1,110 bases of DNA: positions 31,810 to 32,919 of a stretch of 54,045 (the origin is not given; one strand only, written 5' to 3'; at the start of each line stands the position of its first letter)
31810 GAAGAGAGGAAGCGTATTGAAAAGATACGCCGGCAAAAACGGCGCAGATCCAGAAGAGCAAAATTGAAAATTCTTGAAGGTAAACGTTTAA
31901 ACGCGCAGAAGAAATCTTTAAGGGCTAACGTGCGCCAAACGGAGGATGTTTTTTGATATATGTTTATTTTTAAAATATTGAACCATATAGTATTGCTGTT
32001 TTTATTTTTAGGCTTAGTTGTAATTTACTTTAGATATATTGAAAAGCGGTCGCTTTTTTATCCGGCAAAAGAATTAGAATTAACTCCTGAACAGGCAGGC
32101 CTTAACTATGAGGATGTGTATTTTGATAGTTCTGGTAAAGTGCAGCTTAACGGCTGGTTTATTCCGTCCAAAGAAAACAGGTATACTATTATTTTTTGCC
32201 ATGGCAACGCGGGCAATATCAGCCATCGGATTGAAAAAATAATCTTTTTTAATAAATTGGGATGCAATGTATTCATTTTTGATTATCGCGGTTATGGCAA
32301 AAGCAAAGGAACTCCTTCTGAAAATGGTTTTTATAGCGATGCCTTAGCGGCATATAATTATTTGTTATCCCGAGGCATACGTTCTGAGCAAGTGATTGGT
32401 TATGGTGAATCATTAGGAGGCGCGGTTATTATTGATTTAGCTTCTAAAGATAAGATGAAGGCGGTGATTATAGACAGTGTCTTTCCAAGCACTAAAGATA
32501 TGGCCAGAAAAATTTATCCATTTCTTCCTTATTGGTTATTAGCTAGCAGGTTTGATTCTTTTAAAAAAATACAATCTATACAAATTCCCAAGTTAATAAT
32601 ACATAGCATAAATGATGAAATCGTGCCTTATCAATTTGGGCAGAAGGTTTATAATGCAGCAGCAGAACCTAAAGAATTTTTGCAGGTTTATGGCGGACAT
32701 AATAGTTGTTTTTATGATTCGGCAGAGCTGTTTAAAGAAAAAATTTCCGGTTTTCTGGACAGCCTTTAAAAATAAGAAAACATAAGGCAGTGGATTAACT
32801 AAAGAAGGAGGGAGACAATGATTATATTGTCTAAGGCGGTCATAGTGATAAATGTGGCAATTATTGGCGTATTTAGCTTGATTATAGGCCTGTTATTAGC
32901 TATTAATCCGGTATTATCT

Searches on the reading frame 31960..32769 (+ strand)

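Call 68: search_protein_families(library=pfam, proteins=[window:31960-32769:+], max_evalue=0.00001)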
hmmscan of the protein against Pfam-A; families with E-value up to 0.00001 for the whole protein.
window:31960-32769:+ (269 aa): 3 families
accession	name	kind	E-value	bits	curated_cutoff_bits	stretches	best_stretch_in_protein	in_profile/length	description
PF00561.26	Abhydrolase_1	-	2.8e-17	63.6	25.8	1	76-193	2-124/245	alpha/beta hydrolase fold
PF12146.15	Hydrolase_4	-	1.6e-14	54.2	27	1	72-170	2-105/239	Serine aminopeptidase, S33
PF12697.13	Abhydrolase_6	-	7.7e-08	33.7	26.3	1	77-193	1-112/217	Alpha/beta hydrolase family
